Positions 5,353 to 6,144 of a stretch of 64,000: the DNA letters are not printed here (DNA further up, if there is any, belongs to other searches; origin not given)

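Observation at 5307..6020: Type III toxin-antitoxin (ToxIN/AbiQ-like) abortive-infection module with a 36-37 nt RNA repeat array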

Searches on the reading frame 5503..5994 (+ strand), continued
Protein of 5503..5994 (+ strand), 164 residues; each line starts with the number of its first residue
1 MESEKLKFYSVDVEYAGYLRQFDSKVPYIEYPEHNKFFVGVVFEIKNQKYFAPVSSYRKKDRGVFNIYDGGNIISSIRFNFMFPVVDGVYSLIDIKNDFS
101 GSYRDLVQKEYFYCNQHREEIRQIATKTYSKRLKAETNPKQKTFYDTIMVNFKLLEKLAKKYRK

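Call 33: get_annotated_region(hit=H28, flank=700)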
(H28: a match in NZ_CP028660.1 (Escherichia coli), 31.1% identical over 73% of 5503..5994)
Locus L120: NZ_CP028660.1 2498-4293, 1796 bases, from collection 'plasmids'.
description: Escherichia coli strain 120 plasmid pTA120-2, complete sequence
organism: Escherichia coli (NCBI taxid 562)
taxonomy: Bacteria; Pseudomonadota; Gammaproteobacteria; Enterobacterales; Enterobacteriaceae; Escherichia; Escherichia coli
host: -; source: cattle; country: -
typing (MOB-suite, as given by PLSDB): mobilizable; replicon rep_cluster_2358; relaxase MOBP
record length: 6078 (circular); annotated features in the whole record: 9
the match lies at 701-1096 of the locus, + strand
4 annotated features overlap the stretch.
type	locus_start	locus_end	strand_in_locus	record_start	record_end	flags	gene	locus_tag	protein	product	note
CDS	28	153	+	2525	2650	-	-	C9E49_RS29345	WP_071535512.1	replication initiation protein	-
CDS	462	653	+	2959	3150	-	-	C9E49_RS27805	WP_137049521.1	hypothetical protein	-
CDS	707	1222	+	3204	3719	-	-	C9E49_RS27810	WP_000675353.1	type III toxin-antitoxin system ToxN/AbiQ family toxin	-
CDS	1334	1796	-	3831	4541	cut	-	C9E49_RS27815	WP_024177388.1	hypothetical protein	-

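Call 34: get_annotated_region(hit=H15, flank=700)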
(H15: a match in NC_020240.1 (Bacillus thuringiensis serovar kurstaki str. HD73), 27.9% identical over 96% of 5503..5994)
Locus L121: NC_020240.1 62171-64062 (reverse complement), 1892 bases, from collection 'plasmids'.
description: Bacillus thuringiensis serovar kurstaki str. HD73 plasmid pAW63, complete sequence
organism: Bacillus thuringiensis serovar kurstaki str. HD73 (NCBI taxid 1279365)
taxonomy: Bacteria; Bacillota; Bacilli; Bacillales; Bacillaceae; Bacillus; Bacillus thuringiensis; Bacillus thuringiensis serovar kurstaki str. HD73
host: -; source: -; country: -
typing (MOB-suite, as given by PLSDB): conjugative; replicon rep_cluster_163; relaxase MOBP; mating-pair formation MPF_T
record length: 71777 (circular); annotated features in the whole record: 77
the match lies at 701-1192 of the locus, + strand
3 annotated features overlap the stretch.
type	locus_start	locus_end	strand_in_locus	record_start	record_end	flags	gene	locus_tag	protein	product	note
CDS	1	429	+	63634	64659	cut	-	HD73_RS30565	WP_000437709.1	DUF3991 and TOPRIM domain-containing protein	GO:0006260 - DNA replication [Evidence IEA]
CDS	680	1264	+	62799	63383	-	-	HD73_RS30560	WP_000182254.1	type III toxin-antitoxin system ToxN/AbiQ family toxin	-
CDS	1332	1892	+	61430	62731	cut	-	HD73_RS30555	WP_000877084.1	hypothetical protein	-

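Call 35: get_annotated_region(hit=H1, flank=700)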
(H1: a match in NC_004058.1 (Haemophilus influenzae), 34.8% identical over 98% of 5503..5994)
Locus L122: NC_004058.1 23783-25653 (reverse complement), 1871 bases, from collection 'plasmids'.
description: Haemophilus influenzae biotype aegyptius plasmid pF3028, complete sequence
organism: Haemophilus influenzae (NCBI taxid 725)
taxonomy: Bacteria; Pseudomonadota; Gammaproteobacteria; Pasteurellales; Pasteurellaceae; Haemophilus; Haemophilus influenzae
host: -; source: -; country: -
typing (MOB-suite, as given by PLSDB): conjugative; replicon rep_cluster_974; relaxase MOBP; mating-pair formation MPF_T
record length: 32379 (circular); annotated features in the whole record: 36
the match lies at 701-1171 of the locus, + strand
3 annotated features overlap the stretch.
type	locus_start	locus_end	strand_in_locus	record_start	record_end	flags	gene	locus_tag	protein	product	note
CDS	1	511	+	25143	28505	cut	-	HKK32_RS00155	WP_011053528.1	LPD7 domain-containing protein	-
CDS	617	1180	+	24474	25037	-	-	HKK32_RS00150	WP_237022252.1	type III toxin-antitoxin system ToxN/AbiQ family toxin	-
CDS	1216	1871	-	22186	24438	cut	-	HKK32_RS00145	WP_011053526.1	type IA DNA topoisomerase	GO:0006265 - DNA topological change [Evidence IEA]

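Call 36: get_annotated_region(hit=H2, flank=700)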
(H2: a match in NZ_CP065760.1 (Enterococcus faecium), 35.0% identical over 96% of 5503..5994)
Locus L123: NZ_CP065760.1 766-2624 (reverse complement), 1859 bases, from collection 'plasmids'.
description: Enterococcus faecium strain 18-276 plasmid p18-276_6, complete sequence
organism: Enterococcus faecium (NCBI taxid 1352)
taxonomy: Bacteria; Bacillota; Bacilli; Lactobacillales; Enterococcaceae; Enterococcus; Enterococcus faecium
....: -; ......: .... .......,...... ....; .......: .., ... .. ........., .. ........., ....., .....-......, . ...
typing (MOB-suite, as given by PLSDB): non-mobilizable; replicon rep_cluster_1197
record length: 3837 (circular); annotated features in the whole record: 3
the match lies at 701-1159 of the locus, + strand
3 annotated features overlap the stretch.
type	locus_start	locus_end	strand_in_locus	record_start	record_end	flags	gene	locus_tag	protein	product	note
CDS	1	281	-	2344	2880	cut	-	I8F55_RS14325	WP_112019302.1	hypothetical protein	-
CDS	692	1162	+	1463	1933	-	-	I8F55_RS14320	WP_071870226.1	type III toxin-antitoxin system ToxN/AbiQ family toxin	-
CDS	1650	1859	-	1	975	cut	-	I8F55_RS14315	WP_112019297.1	replication initiation protein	GO:0006270 - DNA replication initiation [Evidence IEA]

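Call 57: find_related_loci(query=A1, collection=metagenome_contigs, flank=1500)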
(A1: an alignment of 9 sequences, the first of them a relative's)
Query A1 (164 aa) in metagenome_contigs; peptide patterns used: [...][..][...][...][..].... (x = any residue, [..] = any of these).
93 stretches matched a pattern; 33 encode a relative of the query (tblastn E <= 1e-3); 33 distinct loci.
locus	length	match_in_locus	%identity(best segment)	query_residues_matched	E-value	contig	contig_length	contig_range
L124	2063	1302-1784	42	1-164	1e-33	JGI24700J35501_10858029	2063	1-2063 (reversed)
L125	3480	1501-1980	43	8-163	1e-32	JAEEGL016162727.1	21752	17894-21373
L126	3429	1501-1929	45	8-156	1e-32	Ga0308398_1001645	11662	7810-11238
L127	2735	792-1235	42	6-156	3e-30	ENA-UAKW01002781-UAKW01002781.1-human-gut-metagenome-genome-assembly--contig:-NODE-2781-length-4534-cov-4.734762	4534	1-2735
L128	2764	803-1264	40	3-162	4e-30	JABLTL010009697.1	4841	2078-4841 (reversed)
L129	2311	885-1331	41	6-157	1e-29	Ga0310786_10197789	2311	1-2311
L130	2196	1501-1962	40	3-162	2e-29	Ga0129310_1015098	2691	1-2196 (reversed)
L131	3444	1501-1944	41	6-156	1e-28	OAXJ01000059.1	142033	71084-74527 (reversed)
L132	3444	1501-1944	41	6-156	1e-28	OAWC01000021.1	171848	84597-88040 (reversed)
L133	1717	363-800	40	6-157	7e-29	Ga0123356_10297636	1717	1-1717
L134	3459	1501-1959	38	6-162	2e-28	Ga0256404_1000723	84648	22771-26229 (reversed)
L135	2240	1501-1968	40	4-164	8e-28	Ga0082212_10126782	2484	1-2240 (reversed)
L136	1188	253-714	39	4-162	1e-27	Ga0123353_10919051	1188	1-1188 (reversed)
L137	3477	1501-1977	36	3-164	1e-25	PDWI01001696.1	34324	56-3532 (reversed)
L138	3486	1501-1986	36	2-162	3e-25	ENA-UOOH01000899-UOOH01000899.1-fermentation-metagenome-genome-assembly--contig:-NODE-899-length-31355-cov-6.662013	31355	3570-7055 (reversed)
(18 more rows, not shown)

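Call 58: find_related_loci(query=A1, collection=viral_contigs, flank=3000)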
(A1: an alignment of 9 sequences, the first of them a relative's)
Query A1 (164 aa) in viral_contigs; peptide patterns used: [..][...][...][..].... (x = any residue, [..] = any of these).
20 stretches matched a pattern; 6 encode a relative of the query (tblastn E <= 1e-3); 6 distinct loci.
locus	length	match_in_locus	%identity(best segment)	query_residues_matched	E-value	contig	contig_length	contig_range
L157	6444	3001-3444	42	6-156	1e-30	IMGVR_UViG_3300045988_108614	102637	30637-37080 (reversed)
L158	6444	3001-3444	41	6-156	5e-29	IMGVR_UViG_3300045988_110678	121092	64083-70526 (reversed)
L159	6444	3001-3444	41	6-156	5e-29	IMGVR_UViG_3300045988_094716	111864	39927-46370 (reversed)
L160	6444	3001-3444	41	6-156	5e-29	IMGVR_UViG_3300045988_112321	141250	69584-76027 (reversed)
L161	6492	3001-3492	32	6-164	1e-20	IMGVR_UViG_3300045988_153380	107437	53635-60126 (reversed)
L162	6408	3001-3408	40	6-129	2e-20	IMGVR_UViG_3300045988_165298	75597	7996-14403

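Call 59: find_encoding_contigs(protein=P0002, flank=1500, max_places=4)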
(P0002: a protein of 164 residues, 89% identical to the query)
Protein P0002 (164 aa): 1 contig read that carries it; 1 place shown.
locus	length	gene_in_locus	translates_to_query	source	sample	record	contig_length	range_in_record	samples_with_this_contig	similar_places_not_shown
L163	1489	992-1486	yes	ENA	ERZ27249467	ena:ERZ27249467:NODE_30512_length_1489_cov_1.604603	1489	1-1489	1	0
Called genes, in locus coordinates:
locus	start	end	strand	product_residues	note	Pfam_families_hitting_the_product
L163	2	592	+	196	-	?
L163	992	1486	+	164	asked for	PF13958:ToxN_toxin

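Call 60: find_encoding_contigs(protein=P0006, flank=1500, max_places=3)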
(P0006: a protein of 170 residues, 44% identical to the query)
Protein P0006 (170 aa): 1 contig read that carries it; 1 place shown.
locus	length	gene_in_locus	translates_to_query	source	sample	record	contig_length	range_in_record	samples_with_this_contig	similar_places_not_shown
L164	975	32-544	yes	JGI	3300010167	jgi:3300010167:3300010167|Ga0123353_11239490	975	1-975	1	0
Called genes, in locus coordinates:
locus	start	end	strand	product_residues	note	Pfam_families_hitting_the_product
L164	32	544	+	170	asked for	PF13958:ToxN_toxin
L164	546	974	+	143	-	?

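Call 81: predict_structure(alignment_id=A1)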
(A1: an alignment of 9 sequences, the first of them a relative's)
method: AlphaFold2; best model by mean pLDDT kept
length: 164 residues; sequences in the alignment: 9
mean_pLDDT: 91.5   pTM: 0.87
mean pLDDT of the five models: 91.5, 90.4, 89.1, 89.0, 88.6
residues with pLDDT >= 90: 130; 70-90: 27; 50-70: 5; < 50: 2
segments of 3 or more residues with pLDDT < 50: none
pLDDT, mean of each block of 10 residues (from residue 1): 76 96 94 79 93 94 93 95 95 90 91 95 95 92 93 96 84
secondary structure, 60 per line:
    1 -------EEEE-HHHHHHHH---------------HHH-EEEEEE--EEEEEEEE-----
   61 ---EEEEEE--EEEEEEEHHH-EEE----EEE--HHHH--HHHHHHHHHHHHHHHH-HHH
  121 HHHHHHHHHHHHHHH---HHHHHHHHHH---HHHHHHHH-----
elements in order: E8-11 H13-20 E40-45 E48-55 E64-69 E72-78 E83-85 E90-92 H95-98 H101-116 H118-135 H139-148 H152-159

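Call 85: fold_search(model_id=the predicted structure, library=pdb)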
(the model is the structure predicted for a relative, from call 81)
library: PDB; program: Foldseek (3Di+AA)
matches with E <= 10: 287; with E <= 0.001: 4
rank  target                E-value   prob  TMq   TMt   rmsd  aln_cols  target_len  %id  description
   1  4ato_A                1.6e-10  1.00  0.80  0.78   2.7       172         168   26  New insights into the mechanism of bacterial Type III toxin-antitoxin systems: selective toxin inhibition by a non-cod (released 2012-12-26)
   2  2xd0_A                3.4e-10  1.00  0.77  0.78   3.3       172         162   24  A processed non-coding RNA regulates a bacterial antiviral system (released 2011-01-12)
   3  7d8o_A                2.7e-09  1.00  0.76  0.77   3.6       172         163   22  Crystal structure of E. coli ToxIN type III toxin-antitoxin complex (released 2022-01-05)
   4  4glk                  2.3e-08  1.00  0.73  0.73   3.5       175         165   27  Structure and activity of AbiQ, a lactococcal anti-phage endoribonuclease belonging to the type-III toxin-antitoxin syst (released 2013-01-16)
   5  4rmo_A                1.5e-02  0.97  0.44  0.46   6.8       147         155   17  Crystal Structure of the CptIN Type III Toxin-Antitoxin System from Eubacterium rectale (released 2015-09-30)
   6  4mzp_E                1.7e-02  0.85  0.30  0.42   9.3       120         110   11  MazF from S. aureus crystal form III, C2221, 2.7 A (released 2014-05-21)
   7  4mzm_B                1.2e-01  0.18  0.21  0.29  10.6       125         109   10  MazF from S. aureus crystal form I, P212121, 2.1 A (released 2014-05-28)
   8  6a6x_B                1.3e-01  0.51  0.31  0.43   9.3       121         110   12  The crystal structure of the Mtb MazE-MazF-mt9 complex (released 2019-07-03)
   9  1m1f_A                1.9e-01  0.20  0.23  0.31  10.5       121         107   10  Kid toxin protein from E.coli plasmid R1 (released 2002-11-20)
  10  7ewj_G                1.9e-01  0.16  0.22  0.30  11.3       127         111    9  Toxin-antitoxin complex from Staphylococcus aureus (released 2022-02-16)
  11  8szk_G                1.9e-01  0.11  0.19  0.18  13.6       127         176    9  The cryo-EM structure of PPP2R5A/HIV-1 Vif/CBFb/EloB/EloC complex (released 2024-06-05)
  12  5hjz_A                2.3e-01  0.30  0.28  0.37  10.0       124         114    7  Structure of M. tuberculosis MazF-mt1 (Rv2801c) in complex with RNA (released 2017-01-18)
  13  7ewj_B                2.6e-01  0.33  0.29  0.40  10.5       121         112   10  Toxin-antitoxin complex from Staphylococcus aureus (released 2022-02-16)
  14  5uct_A                3.1e-01  0.33  0.28  0.43   8.9       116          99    7  Mycobacterium tuberculosis toxin MazF-mt6 (released 2017-03-22)
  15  4n9f_j                3.3e-01  0.10  0.18  0.18  11.9       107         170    8  Crystal structure of the Vif-CBFbeta-CUL5-ElOB-ElOC pentameric complex (released 2014-01-08)
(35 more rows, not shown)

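Call 86: search_protein_families(library=phrogs, proteins=[L014:1-2955:+, L014:2968-3351:+, L014:4607-6688:+, L014:6704-7123:+, L014:7139-7660:+, L014:7677-8189:+], max_evalue=0.00001)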
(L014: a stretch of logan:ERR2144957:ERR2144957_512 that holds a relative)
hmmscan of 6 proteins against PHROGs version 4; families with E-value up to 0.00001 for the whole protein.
L014:1-2955:+ (985 aa): 0 families

L014:2968-3351:+ (128 aa): 0 families

L014:4607-6688:+ (694 aa): 10 families
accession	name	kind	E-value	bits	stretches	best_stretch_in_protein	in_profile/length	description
phrog_35419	-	tail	1.5e-11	45.2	1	446-651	163-366/414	tail fiber protein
phrog_38707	-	unknown function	1.4e-10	41.5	1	456-509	402-458/675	-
phrog_30593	-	unknown function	2.7e-08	34.4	1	443-491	90-138/322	-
phrog_8780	-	tail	5.6e-08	32.4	1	459-631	427-597/755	minor tail protein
phrog_13892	-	tail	7.1e-08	32.9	1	447-502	553-609/676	minor tail protein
phrog_24919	-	tail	1.5e-07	31.7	1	336-492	8-148/402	tail fiber protein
phrog_25620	-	tail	8.1e-07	29.7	1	424-491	234-301/348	tail collar fiber protein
phrog_5207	-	unknown function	6e-06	26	1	457-547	468-559/689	-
phrog_35034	-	unknown function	9.3e-06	26.3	0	427-471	45-88/242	-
phrog_18185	-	tail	9.8e-06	26.3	1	292-471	204-369/399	tail fiber protein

L014:6704-7123:+ (140 aa): 8 families
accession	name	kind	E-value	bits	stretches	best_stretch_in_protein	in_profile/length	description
phrog_24267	-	unknown function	9.2e-23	82.2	1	11-140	133-266/266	-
phrog_6465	-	tail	2.5e-15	57.8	1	14-109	111-226/281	tail protein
phrog_8469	-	tail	4.3e-15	56.8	1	46-88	159-201/303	tail fiber protein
phrog_5717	-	tail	2.4e-10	40.3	1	14-140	995-1150/1150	tail protein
phrog_20878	-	tail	1.3e-08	35.8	1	20-140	221-365/365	tail fiber protein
phrog_9116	-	tail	1.7e-08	34.7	1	60-134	131-207/455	tail protein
phrog_2097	-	tail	1.7e-07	31.4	0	19-88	383-465/644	tail fiber protein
phrog_8763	-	tail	2.6e-07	30.2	1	61-133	645-742/1024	tail protein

L014:7139-7660:+ (174 aa): 0 families

L014:7677-8189:+ (171 aa): 0 families

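Call 88: search_protein_families(library=ncbifam, proteins=[window:5503-5994:+], max_evalue=0.001)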
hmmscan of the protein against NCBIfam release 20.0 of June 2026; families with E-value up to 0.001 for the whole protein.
window:5503-5994:+ (164 aa): 0 families
